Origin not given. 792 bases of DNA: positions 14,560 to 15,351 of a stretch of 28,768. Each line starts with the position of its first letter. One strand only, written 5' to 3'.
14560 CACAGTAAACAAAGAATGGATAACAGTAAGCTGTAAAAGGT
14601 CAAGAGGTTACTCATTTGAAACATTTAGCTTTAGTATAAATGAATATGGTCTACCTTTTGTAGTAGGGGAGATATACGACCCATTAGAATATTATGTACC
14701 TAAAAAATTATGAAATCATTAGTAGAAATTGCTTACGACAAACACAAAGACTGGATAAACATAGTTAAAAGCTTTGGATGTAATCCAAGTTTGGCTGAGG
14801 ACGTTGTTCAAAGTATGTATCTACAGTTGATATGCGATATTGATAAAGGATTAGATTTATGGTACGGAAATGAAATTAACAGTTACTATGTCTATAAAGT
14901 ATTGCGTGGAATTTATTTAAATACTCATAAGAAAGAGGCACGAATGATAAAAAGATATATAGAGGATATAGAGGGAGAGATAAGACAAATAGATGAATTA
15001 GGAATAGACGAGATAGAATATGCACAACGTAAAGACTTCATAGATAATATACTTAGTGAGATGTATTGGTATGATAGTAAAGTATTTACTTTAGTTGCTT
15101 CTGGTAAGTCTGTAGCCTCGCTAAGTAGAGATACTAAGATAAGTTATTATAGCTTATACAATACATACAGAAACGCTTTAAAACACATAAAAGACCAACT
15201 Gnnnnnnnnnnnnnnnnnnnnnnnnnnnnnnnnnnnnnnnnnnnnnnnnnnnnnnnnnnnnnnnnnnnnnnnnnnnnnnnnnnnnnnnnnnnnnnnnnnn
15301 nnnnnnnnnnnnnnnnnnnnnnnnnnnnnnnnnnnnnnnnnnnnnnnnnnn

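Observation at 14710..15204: Phage-encoded ECF-like sigma factor in a 28.6-kb genome, a candidate cognate factor for the repeated late element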

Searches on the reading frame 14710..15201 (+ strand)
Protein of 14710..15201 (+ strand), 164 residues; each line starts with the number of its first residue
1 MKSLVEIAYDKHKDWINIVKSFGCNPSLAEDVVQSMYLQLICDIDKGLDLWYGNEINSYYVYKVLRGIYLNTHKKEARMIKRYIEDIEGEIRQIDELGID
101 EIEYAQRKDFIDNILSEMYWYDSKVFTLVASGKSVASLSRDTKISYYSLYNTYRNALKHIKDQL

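Call 4: search_protein_families(library=pfam, proteins=[window:14710-15201:+], max_evalue=1)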
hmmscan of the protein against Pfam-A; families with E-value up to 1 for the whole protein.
window:14710-15201:+ (164 aa): 3 families
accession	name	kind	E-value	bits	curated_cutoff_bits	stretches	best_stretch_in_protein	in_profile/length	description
PF04542.20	Sigma70_r2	-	0.035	14.4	24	1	11-46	4-40/71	Sigma-70 region 2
PF05732.17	RepL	-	0.058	13.3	20.3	1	74-118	6-50/164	Firmicute plasmid replication protein (RepL)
PF01250.22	Ribosomal_S6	-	0.064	13.9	27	1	73-141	17-76/90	Ribosomal protein S6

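Call 5: search_protein_families(library=phrogs, proteins=[window:14710-15201:+], max_evalue=0.01)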
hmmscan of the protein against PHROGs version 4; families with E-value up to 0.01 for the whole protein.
window:14710-15201:+ (164 aa): 2 families
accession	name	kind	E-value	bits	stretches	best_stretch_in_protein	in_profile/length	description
phrog_1740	-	transcription regulation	0.00013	21.6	1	20-164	74-216/567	RNA polymerase sigma factor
phrog_31712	-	unknown function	0.00064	20.6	1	12-161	12-142/159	-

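Call 6: search_protein_families(library=ncbifam, proteins=[window:14710-15201:+], max_evalue=10)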
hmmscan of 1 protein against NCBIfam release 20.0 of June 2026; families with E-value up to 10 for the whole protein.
window:14710-15201:+ (164 aa): 10 families
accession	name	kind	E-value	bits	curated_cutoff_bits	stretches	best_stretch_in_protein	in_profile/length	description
TIGR02937.1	sigma70-ECF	superfamily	2.7e-07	30.4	42.9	1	13-164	12-165/165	sigma-70 family RNA polymerase sigma factor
NF005248.0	PRK06759.1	equivalog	5.1e-05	23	133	1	59-163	57-153/156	RNA polymerase factor sigma-70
TIGR02985.1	Sig70_bacteroi1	subfamily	8.6e-05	22.8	126.4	1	13-164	12-162/162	RNA polymerase sigma-70 factor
TIGR02950.1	SigM_subfam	subfamily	0.0012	18.7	147.95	1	17-128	15-121/159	RNA polymerase sigma factor, SigM family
NF004399.0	PRK05758.1-1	equivalog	0.012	15.5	160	1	70-155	22-104/179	F0F1 ATP synthase subunit delta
TIGR02947.1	SigH_actino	hypoth_equivalog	0.012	15.3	251.55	1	24-85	33-90/193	RNA polymerase sigma-70 factor, TIGR02947 family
NF009193.0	PRK12541.1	equivalog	0.049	13.9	171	1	2-85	5-83/161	RNA polymerase sigma factor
TIGR00144.1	beta_RFAP_syn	subfamily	0.078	12.2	113.5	1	79-139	229-287/325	beta-ribofuranosylaminobenzene 5'-phosphate synthase family protein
NF005448.0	PRK07037.1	equivalog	0.08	12.5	190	1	4-76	14-81/186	RNA polymerase factor sigma-70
NF009198.0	PRK12546.1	equivalog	0.095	12.4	270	1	20-92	25-89/188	RNA polymerase sigma factor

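Call 8: search_dna_similar(query=window:14710-15201:+, collection=phages, mode=protein, max_rows=30, max_evalue=0.001)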
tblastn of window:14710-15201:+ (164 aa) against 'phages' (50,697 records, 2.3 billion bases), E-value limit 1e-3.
No match.

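Call 9: find_homologous_proteins(query=window:14710-15201:+)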
Query window:14710-15201:+ (164 aa): 470 proteins with E <= 0.001 among 487 candidates; the best 120 are listed.
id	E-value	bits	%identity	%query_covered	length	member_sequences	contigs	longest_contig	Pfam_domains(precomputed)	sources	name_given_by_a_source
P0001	3.8e-91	321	88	100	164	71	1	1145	-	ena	-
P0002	1.1e-90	320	88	100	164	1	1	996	-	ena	-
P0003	2.5e-90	319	87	100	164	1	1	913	-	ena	-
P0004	2.9e-90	318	87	100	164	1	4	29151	-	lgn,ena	-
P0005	3.2e-90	318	87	100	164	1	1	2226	-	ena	-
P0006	7.9e-90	317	86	100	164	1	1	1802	-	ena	-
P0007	1.2e-89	316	86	100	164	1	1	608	-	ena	-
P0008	1.3e-89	316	87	100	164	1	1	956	-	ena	-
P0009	1.9e-89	316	87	100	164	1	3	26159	-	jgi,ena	jgi:DNA-directed RNA polymerase specialized sigma24 family protein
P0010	2.5e-89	315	87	100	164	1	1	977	-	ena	-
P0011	2.6e-89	315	87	100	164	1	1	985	-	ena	-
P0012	1.3e-88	313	86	100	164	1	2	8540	-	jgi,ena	-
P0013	1.5e-88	313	87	100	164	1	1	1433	-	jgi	-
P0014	3.5e-88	312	85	100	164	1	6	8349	-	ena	-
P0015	9.1e-88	310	84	100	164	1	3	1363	-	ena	-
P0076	5.3e-79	282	78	100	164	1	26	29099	-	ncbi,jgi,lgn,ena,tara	tara:strand:- start:5415 stop:5909 length:495 start_codon:yes stop_codon:yes gene_type:complete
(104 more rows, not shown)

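Call 16: search_protein_representatives(protein=window:14710-15201:+)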
Query: 164 residues. Proteins with E-value up to 0.001 (for the whole library): 512; up to 1e-10: 150; up to 1e-30: 12. The best 150 are listed.
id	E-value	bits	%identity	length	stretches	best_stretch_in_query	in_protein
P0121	1.4e-54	200.6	74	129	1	36-163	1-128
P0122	1.3e-43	165.1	48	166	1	5-164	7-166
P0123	3.8e-40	153.8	48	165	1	3-161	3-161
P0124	2.4e-37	144.7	48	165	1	7-162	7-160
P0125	3.3e-37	144.2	58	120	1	3-119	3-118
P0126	2.1e-35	138.4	75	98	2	111-164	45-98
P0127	2.1e-35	138.3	47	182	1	4-163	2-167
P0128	3.2e-35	137.8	47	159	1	1-164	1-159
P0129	7.7e-34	133.3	68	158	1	1-94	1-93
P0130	4.9e-32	127.4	48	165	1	1-162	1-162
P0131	2.5e-31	125.1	48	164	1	4-163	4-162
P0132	3.3e-31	124.7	42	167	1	5-163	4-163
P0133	1.2e-29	119.7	41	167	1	6-164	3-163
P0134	2.2e-27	112.3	36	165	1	5-164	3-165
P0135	2.6e-27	112.0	41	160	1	4-163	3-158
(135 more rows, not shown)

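Call 19: search_solved_structures(query=A1, max_evalue=1, show_alignments=2)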
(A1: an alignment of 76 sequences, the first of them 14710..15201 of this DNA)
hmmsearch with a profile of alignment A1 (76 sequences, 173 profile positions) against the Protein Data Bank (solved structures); distinct sequences matched with E-value up to 1: 19.
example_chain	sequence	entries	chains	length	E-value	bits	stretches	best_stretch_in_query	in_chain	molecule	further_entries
1h3l_A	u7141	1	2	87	0.00036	23.7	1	18-78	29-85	RNA POLYMERASE SIGMA FACTOR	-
5wuq_A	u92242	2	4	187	0.0036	20.4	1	23-164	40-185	ECF RNA polymerase sigma factor SigW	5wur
9m9d_F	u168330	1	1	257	0.0052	19.9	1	10-162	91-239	ECF RNA polymerase sigma factor SigE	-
9m9e_F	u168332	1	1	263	0.0055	19.8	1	10-162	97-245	ECF RNA polymerase sigma factor SigE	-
9m98_F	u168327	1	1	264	0.0056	19.8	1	10-162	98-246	ECF RNA polymerase sigma factor SigE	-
6dv9_F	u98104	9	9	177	0.0067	19.6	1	4-161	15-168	ECF RNA polymerase sigma factor SigL | RNA polymerase sigma factor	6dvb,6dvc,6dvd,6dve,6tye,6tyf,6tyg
8qae_A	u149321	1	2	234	0.017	18.3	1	81-140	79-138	sc-apCC-6-SLLA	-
5uxx_A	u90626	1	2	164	0.052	16.7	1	18-80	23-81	RNA polymerase sigma factor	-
8qad_A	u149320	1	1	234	0.056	16.6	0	83-139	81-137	sc-apCC-6-LLIA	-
2iai_A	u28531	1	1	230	0.056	16.6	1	129-166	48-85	Putative transcriptional regulator SCO3833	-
5zx2_F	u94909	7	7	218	0.059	16.5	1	21-91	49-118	ECF RNA polymerase sigma factor SigH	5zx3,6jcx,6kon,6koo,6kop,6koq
1g2h_A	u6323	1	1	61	0.094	15.8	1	113-154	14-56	TRANSCRIPTIONAL REGULATORY PROTEIN TYRR HOMOLOG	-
6jcy_F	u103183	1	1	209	0.18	14.9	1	21-98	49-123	ECF RNA polymerase sigma factor SigH,ECF RNA polymerase sigma factor SigE,ECF RNA polymera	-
3j9t_P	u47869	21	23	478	0.19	14.8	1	25-126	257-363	V-type proton ATPase subunit H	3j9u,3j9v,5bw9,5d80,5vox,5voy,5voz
1ho8_A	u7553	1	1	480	0.2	14.8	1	25-126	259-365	VACUOLAR ATP SYNTHASE SUBUNIT H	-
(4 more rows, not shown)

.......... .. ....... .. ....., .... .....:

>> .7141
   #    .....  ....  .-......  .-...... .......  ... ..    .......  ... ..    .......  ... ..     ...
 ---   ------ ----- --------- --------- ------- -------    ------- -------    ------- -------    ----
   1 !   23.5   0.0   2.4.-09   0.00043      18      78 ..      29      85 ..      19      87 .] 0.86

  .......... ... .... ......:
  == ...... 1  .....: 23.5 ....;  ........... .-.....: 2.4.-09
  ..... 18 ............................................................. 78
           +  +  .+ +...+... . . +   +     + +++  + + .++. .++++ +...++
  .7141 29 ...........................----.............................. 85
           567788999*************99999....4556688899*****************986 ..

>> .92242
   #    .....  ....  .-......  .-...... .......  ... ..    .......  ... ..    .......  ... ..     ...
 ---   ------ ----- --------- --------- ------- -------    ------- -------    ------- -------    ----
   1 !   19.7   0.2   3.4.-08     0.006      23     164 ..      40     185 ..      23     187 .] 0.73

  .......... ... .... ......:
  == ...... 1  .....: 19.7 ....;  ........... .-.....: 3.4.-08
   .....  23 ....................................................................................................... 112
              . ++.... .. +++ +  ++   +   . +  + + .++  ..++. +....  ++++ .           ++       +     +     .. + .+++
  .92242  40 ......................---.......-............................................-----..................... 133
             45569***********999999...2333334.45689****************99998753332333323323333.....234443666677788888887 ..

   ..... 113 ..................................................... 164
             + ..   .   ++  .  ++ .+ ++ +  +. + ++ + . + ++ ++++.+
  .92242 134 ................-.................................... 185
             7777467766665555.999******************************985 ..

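Call 20: search_protein_families(library=pfam, alignment_id=A1, max_evalue=0.01)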
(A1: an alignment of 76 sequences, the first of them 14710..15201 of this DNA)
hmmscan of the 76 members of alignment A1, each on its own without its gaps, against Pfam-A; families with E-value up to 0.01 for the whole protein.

A. member 1, window:14710-15201:+ (164 aa): 0 families

B. families by the number of members that match (of 76 scanned): 31 families (the first 25 are shown)
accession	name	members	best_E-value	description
PF04542.20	Sigma70_r2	32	5e-06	Sigma-70 region 2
PF04297.20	UPF0122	10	6.9e-06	Putative helix-turn-helix protein, YlxM / p13 like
PF08281.18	Sigma70_r4_2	8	5e-05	Sigma-70, region 4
PF05043.19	Mga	7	0.00063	Mga helix-turn-helix domain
PF13443.12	HTH_26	4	0.0038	Cro/C1-type HTH DNA-binding domain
PF13412.12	HTH_24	2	0.0008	Winged helix-turn-helix DNA-binding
PF08279.18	HTH_11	2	0.0013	HTH domain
PF13518.12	HTH_28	2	0.0015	Helix-turn-helix domain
PF04967.18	HTH_10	2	0.0016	HTH DNA binding domain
PF13556.12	HTH_30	2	0.006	PucR C-terminal helix-turn-helix domain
PF09862.15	DUF2089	1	2.9e-05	Domain of unknown function (DUF2089)-HTH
PF08587.17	UBA_2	1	0.00012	Ubiquitin associated domain (UBA)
PF18024.7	HTH_50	1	0.00034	Helix-turn-helix domain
PF05225.22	HTH_psq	1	0.00038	helix-turn-helix, Psq domain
PF12802.13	MarR_2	1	0.00058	MarR family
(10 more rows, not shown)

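Call 21: find_homologous_proteins(query=A1, max_evalue=0.00001)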
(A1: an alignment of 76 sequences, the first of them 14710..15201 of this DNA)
Query A1 (76 sequences) (164 aa, profile of the alignment): 1670 proteins with E <= 0.00001 among 3155 candidates; the best 120 are listed.
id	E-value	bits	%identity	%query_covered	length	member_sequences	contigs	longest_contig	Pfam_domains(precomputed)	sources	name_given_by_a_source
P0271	1.1e-56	209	34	97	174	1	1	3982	-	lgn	-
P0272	1.3e-55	206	28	99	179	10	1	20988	-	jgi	jgi:DNA-directed RNA polymerase specialized sigma24 family protein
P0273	7.2e-55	204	31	100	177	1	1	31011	-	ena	-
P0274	8.5e-55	203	43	100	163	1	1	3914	-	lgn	-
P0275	8.9e-55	203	44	100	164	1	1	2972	-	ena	-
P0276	9.7e-55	203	43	100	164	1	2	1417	PF04542.21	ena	-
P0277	1.3e-54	203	43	100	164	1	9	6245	PF04542.21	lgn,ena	-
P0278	1.4e-54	203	44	100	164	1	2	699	-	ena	-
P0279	1.5e-54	202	42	100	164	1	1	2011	PF04542.21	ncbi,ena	-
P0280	1.6e-54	202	44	100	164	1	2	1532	-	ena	-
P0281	1.6e-54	202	42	100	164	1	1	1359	PF04542.21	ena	-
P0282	1.7e-54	202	44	100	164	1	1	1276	-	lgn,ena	-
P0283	1.7e-54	202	43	100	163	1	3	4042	-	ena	-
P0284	1.7e-54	202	43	100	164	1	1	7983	PF04542.21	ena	-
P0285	1.9e-54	202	43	100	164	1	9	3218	PF04542.21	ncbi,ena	-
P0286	1.9e-54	202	42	100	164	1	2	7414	PF04542.21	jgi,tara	jgi:RNA polymerase sigma factor (sigma-70 family)|tara:strand:- start:736 stop:1230 length:495 start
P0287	2.0e-54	202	43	100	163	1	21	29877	-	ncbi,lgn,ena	-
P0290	2.2e-54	202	41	100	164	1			PF04542.21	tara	tara:strand:- start:30 stop:524 length:495 start_codon:yes stop_codon:yes gene_type:complete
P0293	2.4e-54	202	43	100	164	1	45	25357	PF04542.21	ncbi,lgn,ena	-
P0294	2.4e-54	202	41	100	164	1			PF04542.21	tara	tara:strand:+ start:28 stop:522 length:495 start_codon:yes stop_codon:yes gene_type:complete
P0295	2.4e-54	202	41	100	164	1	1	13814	PF04542.21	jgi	jgi:RNA polymerase sigma factor (sigma-70 family)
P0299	2.6e-54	202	42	100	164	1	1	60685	PF04542.21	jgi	jgi:RNA polymerase sigma factor (sigma-70 family)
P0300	2.8e-54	202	42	100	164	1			PF04542.21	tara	tara:strand:- start:293 stop:787 length:495 start_codon:yes stop_codon:yes gene_type:complete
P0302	2.9e-54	202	43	100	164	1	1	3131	PF04542.21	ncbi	-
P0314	4.1e-54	201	43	100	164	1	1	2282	PF04542.21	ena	-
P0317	4.4e-54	201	43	100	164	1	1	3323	PF04542.21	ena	-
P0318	4.5e-54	201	42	100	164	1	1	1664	PF04542.21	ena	-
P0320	4.7e-54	201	41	100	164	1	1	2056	PF04542.21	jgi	-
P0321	4.8e-54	201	43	100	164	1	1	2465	PF04542.21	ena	-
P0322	4.8e-54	201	42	100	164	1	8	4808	PF04542.21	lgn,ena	-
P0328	5.3e-54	201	43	100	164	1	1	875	PF04542.21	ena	-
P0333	5.9e-54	201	44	100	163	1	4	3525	PF04542.21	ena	-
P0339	7.3e-54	200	45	100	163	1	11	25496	PF04542.21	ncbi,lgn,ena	-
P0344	7.9e-54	200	44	100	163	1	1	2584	PF04542.21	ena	-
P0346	8.8e-54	200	43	100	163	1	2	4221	PF04542.21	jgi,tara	tara:strand:- start:1051 stop:1542 length:492 start_codon:yes stop_codon:yes gene_type:complete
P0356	1.1e-53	200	44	100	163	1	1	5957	PF04542.21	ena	-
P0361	1.3e-53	199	44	100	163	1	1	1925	PF04542.21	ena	-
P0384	2.0e-53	199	36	99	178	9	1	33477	-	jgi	-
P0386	2.0e-53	199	41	100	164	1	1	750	PF04542.21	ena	-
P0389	2.1e-53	199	45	100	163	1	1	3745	PF04542.21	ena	-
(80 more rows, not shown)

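Call 24: find_encoding_contigs(protein=P0076, flank=10000, max_places=4)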
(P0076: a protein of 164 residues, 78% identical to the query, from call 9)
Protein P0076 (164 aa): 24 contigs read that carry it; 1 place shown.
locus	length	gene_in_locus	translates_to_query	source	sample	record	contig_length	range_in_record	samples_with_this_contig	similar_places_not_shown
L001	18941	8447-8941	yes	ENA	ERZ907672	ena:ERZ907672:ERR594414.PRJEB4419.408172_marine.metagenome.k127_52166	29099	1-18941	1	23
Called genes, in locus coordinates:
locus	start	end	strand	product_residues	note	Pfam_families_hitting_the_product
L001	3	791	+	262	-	?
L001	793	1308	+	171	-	PF20459:DUF6712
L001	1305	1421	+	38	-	-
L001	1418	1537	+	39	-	-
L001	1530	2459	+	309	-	-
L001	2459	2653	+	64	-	-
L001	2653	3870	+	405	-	PF13385:Laminin_G_3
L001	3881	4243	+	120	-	-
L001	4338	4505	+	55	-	-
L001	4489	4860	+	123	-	PF05951:Peptidase_M15_2, PF08291:Peptidase_M15_3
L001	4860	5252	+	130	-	PF11351:GTA_holin_3TM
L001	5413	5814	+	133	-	PF05766:NinG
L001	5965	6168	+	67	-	-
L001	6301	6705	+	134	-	-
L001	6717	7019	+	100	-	-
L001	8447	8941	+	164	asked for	-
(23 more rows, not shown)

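Call 25: find_related_loci(query=A2, collection=viral_contigs, flank=10000)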
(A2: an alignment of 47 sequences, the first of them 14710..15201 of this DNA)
Query A2 (164 aa) in viral_contigs; peptide patterns used: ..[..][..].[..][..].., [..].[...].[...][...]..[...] (x = any residue, [..] = any of these).
600 stretches matched a pattern (row limit reached: there are more); 556 encode a relative of the query (tblastn E <= 1e-3); the best 80 are kept; 80 distinct loci.
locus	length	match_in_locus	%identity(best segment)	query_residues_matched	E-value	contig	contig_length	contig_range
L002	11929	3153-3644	88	1-164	4e-96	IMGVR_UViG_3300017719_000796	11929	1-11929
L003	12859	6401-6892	88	1-164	4e-96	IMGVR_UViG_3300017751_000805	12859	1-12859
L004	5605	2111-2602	87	1-164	1e-95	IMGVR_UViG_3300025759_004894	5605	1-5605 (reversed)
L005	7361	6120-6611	87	1-164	3e-95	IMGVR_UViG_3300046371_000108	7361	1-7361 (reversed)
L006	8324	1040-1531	85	1-164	8e-92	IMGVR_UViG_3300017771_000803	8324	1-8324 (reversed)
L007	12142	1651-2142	83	1-164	6e-91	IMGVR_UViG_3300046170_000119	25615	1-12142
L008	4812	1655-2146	82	1-164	5e-91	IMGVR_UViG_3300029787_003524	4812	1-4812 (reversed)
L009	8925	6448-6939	82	1-164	5e-90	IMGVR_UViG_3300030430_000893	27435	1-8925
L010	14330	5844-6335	81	1-164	2e-88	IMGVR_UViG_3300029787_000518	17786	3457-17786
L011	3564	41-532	80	1-164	4e-89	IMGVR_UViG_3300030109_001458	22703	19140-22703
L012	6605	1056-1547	80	1-164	1e-88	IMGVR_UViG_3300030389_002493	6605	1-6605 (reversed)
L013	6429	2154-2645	80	1-164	4e-87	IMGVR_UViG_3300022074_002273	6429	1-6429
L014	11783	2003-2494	78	1-164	7e-87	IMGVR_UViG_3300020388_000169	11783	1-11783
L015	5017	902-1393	80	1-164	7e-87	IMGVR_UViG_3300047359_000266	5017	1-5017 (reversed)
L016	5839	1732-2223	78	1-164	2e-86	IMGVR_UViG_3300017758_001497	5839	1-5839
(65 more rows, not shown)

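Call 32: predict_structure(alignment_id=A2)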
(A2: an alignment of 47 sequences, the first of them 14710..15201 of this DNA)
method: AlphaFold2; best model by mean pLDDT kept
length: 164 residues; sequences in the alignment: 47
mean_pLDDT: 84.5   pTM: 0.47
mean pLDDT of the five models: 84.5, 84.4, 81.3, 80.8, 79.9
residues with pLDDT >= 90: 96; 70-90: 38; 50-70: 23; < 50: 7
segments of 3 or more residues with pLDDT < 50: 91-95
pLDDT, mean of each block of 10 residues (from residue 1): 90 95 86 95 93 92 93 68 58 48 75 92 92 89 94 93 85
secondary structure, 60 per line:
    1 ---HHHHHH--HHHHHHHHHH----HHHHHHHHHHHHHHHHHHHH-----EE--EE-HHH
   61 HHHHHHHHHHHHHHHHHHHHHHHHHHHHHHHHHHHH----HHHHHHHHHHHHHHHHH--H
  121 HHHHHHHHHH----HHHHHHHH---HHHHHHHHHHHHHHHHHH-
elements in order: H4-9 H12-21 H26-45 H58-96 H101-117 H120-130 H135-142 H146-163
